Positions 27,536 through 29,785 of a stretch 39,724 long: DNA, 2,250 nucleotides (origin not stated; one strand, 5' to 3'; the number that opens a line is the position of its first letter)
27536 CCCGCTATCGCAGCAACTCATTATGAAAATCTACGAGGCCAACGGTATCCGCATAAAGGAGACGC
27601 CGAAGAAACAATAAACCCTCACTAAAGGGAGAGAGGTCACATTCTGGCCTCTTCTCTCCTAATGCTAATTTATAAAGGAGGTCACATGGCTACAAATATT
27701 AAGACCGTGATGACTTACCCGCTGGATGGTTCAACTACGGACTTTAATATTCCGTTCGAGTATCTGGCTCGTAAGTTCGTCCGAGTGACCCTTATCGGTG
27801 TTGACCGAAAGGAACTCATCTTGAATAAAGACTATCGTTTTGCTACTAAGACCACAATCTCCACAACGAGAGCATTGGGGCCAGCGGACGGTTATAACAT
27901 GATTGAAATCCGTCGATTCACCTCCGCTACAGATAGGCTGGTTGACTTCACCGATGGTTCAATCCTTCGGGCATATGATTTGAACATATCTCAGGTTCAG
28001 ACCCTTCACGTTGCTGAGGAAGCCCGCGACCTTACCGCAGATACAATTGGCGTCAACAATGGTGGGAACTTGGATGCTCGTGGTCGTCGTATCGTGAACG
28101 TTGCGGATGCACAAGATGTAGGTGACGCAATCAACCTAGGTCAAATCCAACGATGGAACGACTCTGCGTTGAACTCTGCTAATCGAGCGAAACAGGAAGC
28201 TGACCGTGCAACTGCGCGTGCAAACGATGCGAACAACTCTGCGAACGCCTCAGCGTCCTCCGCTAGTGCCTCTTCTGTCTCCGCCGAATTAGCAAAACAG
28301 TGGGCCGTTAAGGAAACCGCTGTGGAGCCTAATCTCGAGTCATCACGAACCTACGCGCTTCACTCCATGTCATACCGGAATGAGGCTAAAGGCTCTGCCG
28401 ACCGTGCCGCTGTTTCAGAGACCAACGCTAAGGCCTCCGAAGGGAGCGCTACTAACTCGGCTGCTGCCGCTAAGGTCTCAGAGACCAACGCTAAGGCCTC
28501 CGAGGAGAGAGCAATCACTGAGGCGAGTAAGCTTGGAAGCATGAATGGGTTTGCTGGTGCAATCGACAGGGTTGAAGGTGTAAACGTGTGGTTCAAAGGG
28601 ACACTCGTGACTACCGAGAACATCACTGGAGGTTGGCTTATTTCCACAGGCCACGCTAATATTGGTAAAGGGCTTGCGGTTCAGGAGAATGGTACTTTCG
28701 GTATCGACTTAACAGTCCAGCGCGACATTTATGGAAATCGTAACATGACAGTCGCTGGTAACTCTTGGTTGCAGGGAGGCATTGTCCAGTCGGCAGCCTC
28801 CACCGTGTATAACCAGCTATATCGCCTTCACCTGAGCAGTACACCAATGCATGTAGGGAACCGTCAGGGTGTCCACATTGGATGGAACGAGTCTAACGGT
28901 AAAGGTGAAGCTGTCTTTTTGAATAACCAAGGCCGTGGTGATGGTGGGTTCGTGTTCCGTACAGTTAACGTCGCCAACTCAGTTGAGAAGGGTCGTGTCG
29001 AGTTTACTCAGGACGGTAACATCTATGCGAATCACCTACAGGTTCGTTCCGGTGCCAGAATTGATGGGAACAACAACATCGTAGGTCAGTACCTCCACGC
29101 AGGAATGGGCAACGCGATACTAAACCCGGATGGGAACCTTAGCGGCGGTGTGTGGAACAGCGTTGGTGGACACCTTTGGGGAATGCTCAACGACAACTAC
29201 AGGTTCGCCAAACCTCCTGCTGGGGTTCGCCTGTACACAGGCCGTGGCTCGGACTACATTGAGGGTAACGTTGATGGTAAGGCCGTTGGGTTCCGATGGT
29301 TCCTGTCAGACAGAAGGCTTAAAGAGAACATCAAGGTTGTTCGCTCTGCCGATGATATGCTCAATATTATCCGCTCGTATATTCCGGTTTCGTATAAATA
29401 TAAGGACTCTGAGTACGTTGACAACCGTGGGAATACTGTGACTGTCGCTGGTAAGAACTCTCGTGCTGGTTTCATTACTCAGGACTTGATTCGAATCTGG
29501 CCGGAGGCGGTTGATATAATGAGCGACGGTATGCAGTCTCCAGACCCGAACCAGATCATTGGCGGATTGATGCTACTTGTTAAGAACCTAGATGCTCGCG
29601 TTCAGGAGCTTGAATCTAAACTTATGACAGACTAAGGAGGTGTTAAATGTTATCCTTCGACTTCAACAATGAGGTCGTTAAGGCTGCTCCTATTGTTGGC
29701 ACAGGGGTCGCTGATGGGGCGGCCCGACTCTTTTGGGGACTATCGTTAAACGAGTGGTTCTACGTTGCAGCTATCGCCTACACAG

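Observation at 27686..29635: Mosaic tail fibre: T7-like N-terminal anchor fused to a distal region ending in an auto-cleaving intramolecular chaperone domain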

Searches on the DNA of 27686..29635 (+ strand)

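Call 5: search_dna_similar(query=window:27686-29635:+, collection=phages, mode=near, max_rows=40)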
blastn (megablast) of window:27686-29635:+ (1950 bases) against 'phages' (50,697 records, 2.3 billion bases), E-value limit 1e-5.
Records with a match: 107; places in all: 112; records where one place covers at least 80% of the query: 8.
Best place of each record, by identity: 90-95% 27; 80-90% 70; 60-80% 10.
By first word of the organism name: Klebsiella 41; Yersinia 9; Escherichia 9; Salmonella 8; Enterobacter 7; Serratia 7; Citrobacter 6; Shigella 5; Pantoea 4; Dickeya 4; and 4 more.
By host as written in the record: Klebsiella pneumoniae 25; - 9; Escherichia coli 6; Enterobacter cloacae 5; Shigella sp. 4; Citrobacter freundii CF5 4; Yersinia enterocolitica 3; Yersinia enterocolitica serotype O:3 3; and 32 more.
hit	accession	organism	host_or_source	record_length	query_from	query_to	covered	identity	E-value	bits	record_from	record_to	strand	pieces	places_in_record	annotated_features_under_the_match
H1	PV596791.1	Yersinia phage vB_Yep_15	Yersinia enterocolitica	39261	1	1950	100%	87.7%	0e+0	2266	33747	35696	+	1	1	tail fibers protein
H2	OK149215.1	Klebsiella phage vB_KpnP_IME305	Klebsiella pneumoniae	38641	1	1950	85%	89.3%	0e+0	2077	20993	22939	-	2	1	tail fibers protein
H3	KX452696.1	Enterobacter phage KNP3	sewage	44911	1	1950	85%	88.6%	0e+0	2016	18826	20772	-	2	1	record has no annotation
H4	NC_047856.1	Enterobacter phage KNP3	sewage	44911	1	1950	85%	88.6%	0e+0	2016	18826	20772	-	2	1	tail fiber protein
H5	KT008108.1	Yersinia phage phiYe-F10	Yersinia enterocolitica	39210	1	1950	89%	81.6%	0e+0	1417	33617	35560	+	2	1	tail fiber protein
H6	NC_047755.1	Yersinia phage phiYe-F10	Yersinia enterocolitica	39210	1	1950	89%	81.6%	0e+0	1417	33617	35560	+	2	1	tail fiber protein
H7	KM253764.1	Yersinia phage vB_YenP_AP5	Yersinia enterocolitica serotype O:3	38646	1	1950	80%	90.1%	0e+0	2022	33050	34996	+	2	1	tail fiber protein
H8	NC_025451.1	Yersinia phage vB_YenP_AP5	Yersinia enterocolitica serotype O:3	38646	1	1950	80%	90.1%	0e+0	2022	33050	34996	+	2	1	tail fiber protein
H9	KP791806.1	Enterobacter phage E-3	Enterobacter cloacae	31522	1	1950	76%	90.7%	0e+0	1985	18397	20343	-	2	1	tail fibers protein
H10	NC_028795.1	Enterobacter phage E-3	Enterobacter cloacae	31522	1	1950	76%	90.7%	0e+0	1985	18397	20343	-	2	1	tail fiber protein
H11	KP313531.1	Citrobacter phage phiCFP-1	Citrobacter freundii P10159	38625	1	1431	73%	90.1%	0e+0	1857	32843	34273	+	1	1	tail fiber protein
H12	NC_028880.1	Citrobacter phage phiCFP-1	Citrobacter freundii P10159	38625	1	1431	73%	90.1%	0e+0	1857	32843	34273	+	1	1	tail fiber protein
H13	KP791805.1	Enterobacter phage E-2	Enterobacter cloacae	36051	1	1950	78%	82.6%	0e+0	1325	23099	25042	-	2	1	tail fibers protein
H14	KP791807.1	Enterobacter phage E-4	Enterobacter cloacae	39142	1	1950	78%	82.6%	0e+0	1325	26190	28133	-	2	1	tail fibers protein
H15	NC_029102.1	Enterobacter phage E-2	Enterobacter cloacae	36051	1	1950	78%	82.6%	0e+0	1325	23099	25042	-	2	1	tail fiber protein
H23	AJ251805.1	Yersinia phage phiYeO3-12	Yersinia enterocolitica serotype O:3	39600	1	869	45%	90.0%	0e+0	1123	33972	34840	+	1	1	17: tail fiber protein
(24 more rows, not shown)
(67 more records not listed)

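Call 10: get_annotated_region(hit=H23, flank=2500)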
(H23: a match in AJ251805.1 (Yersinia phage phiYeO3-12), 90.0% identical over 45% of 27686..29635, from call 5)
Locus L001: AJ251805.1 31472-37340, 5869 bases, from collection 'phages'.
description: Bacteriophage phiYeO3-12 complete genome.
organism: Yersinia phage phiYeO3-12 (NCBI taxid 110457)
taxonomy: Viruses; Duplodnaviria; Heunggongvirae; Uroviricota; Caudoviricetes; Autographiviridae; Studiervirinae; Teetrevirus; Teetrevirus YeO312
host: Yersinia enterocolitica serotype O:3; source: -; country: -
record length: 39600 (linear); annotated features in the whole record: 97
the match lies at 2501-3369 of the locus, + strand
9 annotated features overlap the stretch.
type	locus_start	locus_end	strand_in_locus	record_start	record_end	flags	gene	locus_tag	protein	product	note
CDS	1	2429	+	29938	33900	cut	16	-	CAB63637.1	internal virion protein D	-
regulatory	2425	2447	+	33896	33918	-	-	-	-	promoter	phi-YeO3-12 promoter phi17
CDS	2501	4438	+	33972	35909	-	17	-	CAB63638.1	tail fiber protein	-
CDS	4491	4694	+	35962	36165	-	17.5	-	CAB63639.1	lysis protein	-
CDS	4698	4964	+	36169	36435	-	18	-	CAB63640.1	DNA packaging protein A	-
stem_loop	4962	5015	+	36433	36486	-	-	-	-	-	putative RNase III site R18.5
CDS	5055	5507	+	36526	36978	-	18.5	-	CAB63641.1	probable endopeptidase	-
CDS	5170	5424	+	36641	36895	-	18.7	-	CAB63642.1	18.7 protein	lambda Rz1 homologue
CDS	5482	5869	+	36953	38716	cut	19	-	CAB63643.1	DNA packaging protein B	-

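Call 11: get_annotated_region(hit=H1, flank=1500)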
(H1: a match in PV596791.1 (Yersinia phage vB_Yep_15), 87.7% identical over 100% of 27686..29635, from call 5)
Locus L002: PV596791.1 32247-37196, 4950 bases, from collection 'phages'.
description: Yersinia phage vB_Yep_15, complete genome.
organism: Yersinia phage vB_Yep_15 (NCBI taxid 3421739)
taxonomy: Viruses; Duplodnaviria; Heunggongvirae; Uroviricota; Caudoviricetes; Autographivirales; Autotranscriptaviridae; Studiervirinae; Teseptimavirus
host: Yersinia enterocolitica; source: mixed wastewater; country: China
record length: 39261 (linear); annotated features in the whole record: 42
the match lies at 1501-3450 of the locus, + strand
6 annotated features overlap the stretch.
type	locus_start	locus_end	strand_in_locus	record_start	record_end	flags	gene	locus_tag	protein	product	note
CDS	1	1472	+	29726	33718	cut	-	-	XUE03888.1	DNA ejectosome component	-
CDS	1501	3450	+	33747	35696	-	-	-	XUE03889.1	tail fibers protein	-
CDS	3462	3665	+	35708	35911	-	-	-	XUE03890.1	holin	-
CDS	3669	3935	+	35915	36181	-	-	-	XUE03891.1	terminase small subunit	-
CDS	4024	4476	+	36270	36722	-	-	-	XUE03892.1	Rz-like spanin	-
CDS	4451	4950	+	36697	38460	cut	-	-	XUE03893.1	terminase large subunit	-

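Call 15: get_annotated_region(hit=H7, flank=500)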
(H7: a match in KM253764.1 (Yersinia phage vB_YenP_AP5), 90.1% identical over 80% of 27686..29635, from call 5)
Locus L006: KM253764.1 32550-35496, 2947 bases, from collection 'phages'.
description: Yersinia phage vB_YenP_AP5, complete genome.
organism: Yersinia phage vB_YenP_AP5 (NCBI taxid 1536611)
taxonomy: Viruses; Duplodnaviria; Heunggongvirae; Uroviricota; Caudoviricetes; Autographiviridae; Studiervirinae; Teetrevirus; Teetrevirus AP5
host: Yersinia enterocolitica serotype O:3; source: raw sewage; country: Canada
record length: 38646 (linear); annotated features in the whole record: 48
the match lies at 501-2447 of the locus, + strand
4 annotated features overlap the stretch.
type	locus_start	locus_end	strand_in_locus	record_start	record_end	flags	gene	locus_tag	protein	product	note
CDS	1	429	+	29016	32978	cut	-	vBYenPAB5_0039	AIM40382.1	internal virion protein D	forms internal core of virion and is ejected from the phage head forming part of a putative channel that spans the ...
CDS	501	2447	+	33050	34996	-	-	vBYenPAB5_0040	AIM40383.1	tail fiber protein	host recognition binding protein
CDS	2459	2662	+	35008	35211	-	-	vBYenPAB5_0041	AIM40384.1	holin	holin, class II; has two putative transmembrane domains and are thought to allow endolysins access to the cell wall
CDS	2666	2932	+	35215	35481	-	-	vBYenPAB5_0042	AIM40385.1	DNA packaging protein A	involved in the packaging of genome monomers into a procapsid using head-to-tail concatemers of genomes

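Call 16: get_annotated_region(hit=H11, flank=800)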
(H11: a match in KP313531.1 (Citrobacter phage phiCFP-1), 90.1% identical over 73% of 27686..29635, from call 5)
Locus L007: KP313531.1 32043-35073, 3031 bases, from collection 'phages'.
description: Citrobacter phage phiCFP-1, complete genome.
organism: Citrobacter phage phiCFP-1 (NCBI taxid 1610508)
taxonomy: Viruses; Duplodnaviria; Heunggongvirae; Uroviricota; Caudoviricetes; Autographiviridae; Studiervirinae; Teetrevirus; Teetrevirus CFP1
host: Citrobacter freundii P10159; source: sea water; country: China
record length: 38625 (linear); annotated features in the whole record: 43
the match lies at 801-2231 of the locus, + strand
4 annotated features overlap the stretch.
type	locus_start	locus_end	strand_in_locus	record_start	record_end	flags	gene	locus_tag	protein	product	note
CDS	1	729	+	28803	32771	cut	-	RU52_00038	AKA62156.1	hypothetical protein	gp16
CDS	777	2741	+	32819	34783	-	-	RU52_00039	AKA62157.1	tail fiber protein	-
CDS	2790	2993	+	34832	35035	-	-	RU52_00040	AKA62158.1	lysis protein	-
CDS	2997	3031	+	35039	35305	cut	-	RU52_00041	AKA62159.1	hypothetical protein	gp18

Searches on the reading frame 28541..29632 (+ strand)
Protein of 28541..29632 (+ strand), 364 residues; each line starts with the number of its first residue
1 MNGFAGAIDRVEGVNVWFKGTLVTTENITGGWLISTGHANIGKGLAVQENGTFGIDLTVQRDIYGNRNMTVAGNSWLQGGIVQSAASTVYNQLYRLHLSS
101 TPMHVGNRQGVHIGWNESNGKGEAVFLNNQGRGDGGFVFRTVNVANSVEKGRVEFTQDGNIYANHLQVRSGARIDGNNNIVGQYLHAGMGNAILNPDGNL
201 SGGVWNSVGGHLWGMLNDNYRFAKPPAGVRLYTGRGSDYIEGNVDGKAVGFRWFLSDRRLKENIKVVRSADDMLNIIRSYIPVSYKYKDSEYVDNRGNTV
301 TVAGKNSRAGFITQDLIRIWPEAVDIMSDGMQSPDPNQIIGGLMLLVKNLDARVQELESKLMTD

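Call 8: search_dna_similar(query=window:28541-29632:+, collection=phages, mode=protein, max_rows=60, rows=spread)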
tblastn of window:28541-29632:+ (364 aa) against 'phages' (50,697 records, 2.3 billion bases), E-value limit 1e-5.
Records with a match: 61; places in all: 62; records where one place covers at least 80% of the query: 36.
Best place of each record, by identity: 90-95% 3; 80-90% 2; 60-80% 27; <60% 29.
By first word of the organism name: Enterobacter 12; Yersinia 11; Escherichia 7; Shigella 6; Erwinia 6; Citrobacter 3; Dickeya 3; Burkholderia 3; Klebsiella 2; Serratia 2; and 4 more.
By host as written in the record: Enterobacter cloacae 7; Yersinia enterocolitica 5; Escherichia coli 5; Shigella sp. 4; Yersinia enterocolitica serotype O:3 3; Citrobacter freundii P10159 2; Yersinia enterocolitica 6471/76-c serotype O:3 2; - 2; and 23 more.
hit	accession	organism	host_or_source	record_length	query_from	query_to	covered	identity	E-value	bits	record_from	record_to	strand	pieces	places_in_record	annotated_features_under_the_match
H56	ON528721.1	Shigella phage ESh8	Shigella sp.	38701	1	364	100%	92.0%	0e+0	682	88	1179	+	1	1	similar to tail fiber protein; ...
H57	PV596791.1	Yersinia phage vB_Yep_15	Yersinia enterocolitica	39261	1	364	100%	90.1%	0e+0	672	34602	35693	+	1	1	tail fibers protein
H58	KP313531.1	Citrobacter phage phiCFP-1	Citrobacter freundii P10159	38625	1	360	99%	81.9%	0e+0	598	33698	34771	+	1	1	tail fiber protein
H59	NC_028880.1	Citrobacter phage phiCFP-1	Citrobacter freundii P10159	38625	1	360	99%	81.9%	0e+0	598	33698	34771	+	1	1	tail fiber protein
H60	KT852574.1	Yersinia phage vB_YenP_AP10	Yersinia enterocolitica 6471/76-c ...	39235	1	360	99%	78.5%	2e-178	555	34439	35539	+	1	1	tail fiber protein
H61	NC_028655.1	Yersinia phage vB_YenP_AP10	Yersinia enterocolitica 6471/76-c ...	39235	1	360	99%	78.5%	2e-178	555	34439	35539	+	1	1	tail fiber protein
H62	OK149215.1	Klebsiella phage vB_KpnP_IME305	Klebsiella pneumoniae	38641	1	364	100%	77.2%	0e+0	572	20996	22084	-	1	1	tail fibers protein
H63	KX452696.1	Enterobacter phage KNP3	sewage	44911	1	364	100%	76.6%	0e+0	568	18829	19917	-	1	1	record has no annotation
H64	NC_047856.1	Enterobacter phage KNP3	sewage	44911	1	364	100%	76.6%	0e+0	568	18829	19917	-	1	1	tail fiber protein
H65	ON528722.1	Shigella phage ESh9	Shigella sp.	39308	1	364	100%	75.8%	0e+0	565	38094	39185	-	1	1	similar to hypothetical protein; ...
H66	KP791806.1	Enterobacter phage E-3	Enterobacter cloacae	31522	1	364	100%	75.0%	5e-177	550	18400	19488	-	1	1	tail fibers protein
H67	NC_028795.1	Enterobacter phage E-3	Enterobacter cloacae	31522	1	364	100%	75.0%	5e-177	550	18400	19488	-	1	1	tail fiber protein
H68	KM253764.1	Yersinia phage vB_YenP_AP5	Yersinia enterocolitica serotype O:3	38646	1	364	100%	73.1%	2e-174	543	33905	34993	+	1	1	tail fiber protein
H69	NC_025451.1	Yersinia phage vB_YenP_AP5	Yersinia enterocolitica serotype O:3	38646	1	364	100%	73.1%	2e-174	543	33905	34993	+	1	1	tail fiber protein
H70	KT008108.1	Yersinia phage phiYe-F10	Yersinia enterocolitica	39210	1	364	100%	68.4%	3e-160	502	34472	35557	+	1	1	tail fiber protein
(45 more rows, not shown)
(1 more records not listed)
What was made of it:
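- The receptor cannot be named: the closest distal domains come from phages isolated on Shigella, Yersinia, Citrobacter and Klebsiella (call 8).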

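Call 14: get_annotated_region(hit=H56, flank=1500)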
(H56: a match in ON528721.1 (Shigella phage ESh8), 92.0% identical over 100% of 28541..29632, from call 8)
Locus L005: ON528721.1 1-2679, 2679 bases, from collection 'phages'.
description: UNVERIFIED: Shigella phage ESh8, complete genome.
organism: Shigella phage ESh8 (NCBI taxid 2950786)
taxonomy: Viruses; Duplodnaviria; Heunggongvirae; Uroviricota; Caudoviricetes; Autographiviridae; Studiervirinae; Teetrevirus
host: Shigella sp.; source: -; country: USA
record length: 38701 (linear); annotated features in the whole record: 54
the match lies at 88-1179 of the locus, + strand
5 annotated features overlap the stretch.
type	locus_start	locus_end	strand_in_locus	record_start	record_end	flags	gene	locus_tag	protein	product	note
misc_feature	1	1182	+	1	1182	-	-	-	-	-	similar to tail fiber protein; rasttk_feature_annotation_tool=annotate_proteins_si milarity; ...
CDS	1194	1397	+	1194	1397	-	-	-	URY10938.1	class II holin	rasttk_feature_annotation_tool=annotate_proteins_km er_v2; rasttk_feature_creation_tool=/opt/patric-common/ ...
CDS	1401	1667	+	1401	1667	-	-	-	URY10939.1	terminase small subunit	rasttk_feature_annotation_tool=annotate_proteins_km er_v2; rasttk_feature_creation_tool=/opt/patric-common/ ...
CDS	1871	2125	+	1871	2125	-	-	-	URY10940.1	outer membrane lipoprotein Rz1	rasttk_feature_annotation_tool=annotate_proteins_si milarity; rasttk_feature_creation_tool=/opt/patric-common/ ...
CDS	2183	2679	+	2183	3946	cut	-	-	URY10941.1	terminase small subunit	rasttk_feature_annotation_tool=annotate_proteins_km er_v2; rasttk_feature_creation_tool=/opt/patric-common/ ...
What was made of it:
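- Closest known: Shigella phage ESh8 and Yersinia phage vB_Yep_15 tail fibres. Different: The ESh8 record is split inside the gene (call 14).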

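Call 33: predict_structure(alignment_id=A2)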
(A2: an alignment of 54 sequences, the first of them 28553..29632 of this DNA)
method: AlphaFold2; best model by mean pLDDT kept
length: 360 residues; sequences in the alignment: 54
mean_pLDDT: 68.5   pTM: 0.40
mean pLDDT of the five models: 68.5, 64.4, 64.2, 61.3, 59.4
residues with pLDDT >= 90: 10; 70-90: 167; 50-70: 146; < 50: 37
segments of 3 or more residues with pLDDT < 50: 218-224, 229-231, 251-265, 277-280
pLDDT, mean of each block of 10 residues (from residue 1): 79 79 72 81 83 83 76 67 61 55 61 64 74 87 90 89 77 78 84 83 72 55 49 58 58 44 47 49 60 66 52 59 62 69 72 70
secondary structure, 60 per line:
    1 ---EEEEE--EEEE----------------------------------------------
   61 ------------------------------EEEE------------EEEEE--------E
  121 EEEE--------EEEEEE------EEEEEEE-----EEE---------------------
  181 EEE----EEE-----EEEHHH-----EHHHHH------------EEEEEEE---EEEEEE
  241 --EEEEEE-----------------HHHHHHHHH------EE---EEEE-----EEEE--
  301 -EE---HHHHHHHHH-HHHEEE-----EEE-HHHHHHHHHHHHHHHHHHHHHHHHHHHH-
elements in order: E4-8 E11-14 E91-94 E107-111 E120-124 E133-138 E145-151 E157-159 E181-183 E188-190 E196-198 H208-212 E225-231 E235-240 E243-248 H266-274 E286-289 E295-298 H307-315 E320-322 E328-330 H332-359
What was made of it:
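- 28556..29305 (+): Residues 291-540: Gly/Asn-rich distal region, the inferred receptor-binding part and the C-terminus of the mature fibre. The AF2 monomer model is mostly beta and coil (call 33).
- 29306..29632 (+): Residues 541-649: intramolecular chaperone (Peptidase_S74) domain, 12.35 kDa, ending in a long helix. A helix is predicted at model residues 332-359, protein residues 621-648 (call 33).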

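Call 35: fold_search(model_id=the predicted structure, library=pdb)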
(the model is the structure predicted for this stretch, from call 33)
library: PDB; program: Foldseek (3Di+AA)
matches with E <= 10: 355; with E <= 0.001: 0
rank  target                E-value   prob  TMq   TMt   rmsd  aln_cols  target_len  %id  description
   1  5yvq_A                1.4e-02  0.96  0.22  0.23  16.6       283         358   15  Complex of Mu phage tail fiber and its chaperone (released 2019-05-22)
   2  4uxe_A                1.9e-02  0.47  0.15  0.14  21.5       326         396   10  Crystal structure of the carboxy-terminal region of the bacteriophage T4 proximal long tail fibre protein gp34, P21 se (released 2015-08-19)
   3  5nxh_A                2.0e-02  0.47  0.15  0.11  21.4       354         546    9  Crystal structure of the carboxy-terminal region of the bacteriophage T4 proximal long tail fibre protein gp34, residu (released 2017-07-12)
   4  5nxf_A                2.0e-02  0.35  0.14  0.12  21.4       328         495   12  Crystal structure of the carboxy-terminal region of the bacteriophage T4 proximal long tail fibre protein gp34, residu (released 2017-07-12)
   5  4uxg_C                2.6e-02  0.41  0.15  0.14  21.4       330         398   10  Crystal structure of the carboxy-terminal region of the bacteriophage T4 proximal long tail fibre protein gp34, R32 na (released 2015-09-30)
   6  5nxf_B                2.6e-02  0.28  0.13  0.11  22.6       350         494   13  Crystal structure of the carboxy-terminal region of the bacteriophage T4 proximal long tail fibre protein gp34, residu (released 2017-07-12)
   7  4uxg_A                2.7e-02  0.51  0.16  0.15  21.2       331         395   10  Crystal structure of the carboxy-terminal region of the bacteriophage T4 proximal long tail fibre protein gp34, R32 na (released 2015-09-30)
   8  4uxe_B                2.9e-02  0.28  0.13  0.12  21.4       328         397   12  Crystal structure of the carboxy-terminal region of the bacteriophage T4 proximal long tail fibre protein gp34, P21 se (released 2015-08-19)
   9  4uxg_K                4.2e-02  0.35  0.15  0.14  20.8       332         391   10  Crystal structure of the carboxy-terminal region of the bacteriophage T4 proximal long tail fibre protein gp34, R32 na (released 2015-09-30)
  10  4uxg_I                4.7e-02  0.21  0.13  0.13  21.2       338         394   11  Crystal structure of the carboxy-terminal region of the bacteriophage T4 proximal long tail fibre protein gp34, R32 na (released 2015-09-30)
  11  4uxg_H                6.2e-02  0.30  0.15  0.14  21.2       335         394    9  Crystal structure of the carboxy-terminal region of the bacteriophage T4 proximal long tail fibre protein gp34, R32 na (released 2015-09-30)
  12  4uxg_D                1.5e-01  0.21  0.15  0.14  21.2       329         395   11  Crystal structure of the carboxy-terminal region of the bacteriophage T4 proximal long tail fibre protein gp34, R32 na (released 2015-09-30)
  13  8xcj_F                3.6e-01  0.18  0.13  0.12  23.7       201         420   12  Open State of central tail fiber of bacteriophage lambda upon binding to LamB (gpJ713-LamB complex) (released 2024-05-01)
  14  4uw8_A                3.6e-01  0.13  0.11  0.10  31.5       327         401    9  Structure of the carboxy-terminal domain of the bacteriophage T5 L- shaped tail fiber with its intra-molecular chapero (released 2015-08-05)
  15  4uw8_G                5.0e-01  0.10  0.11  0.10  32.1       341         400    9  Structure of the carboxy-terminal domain of the bacteriophage T5 L- shaped tail fiber with its intra-molecular chapero (released 2015-08-05)
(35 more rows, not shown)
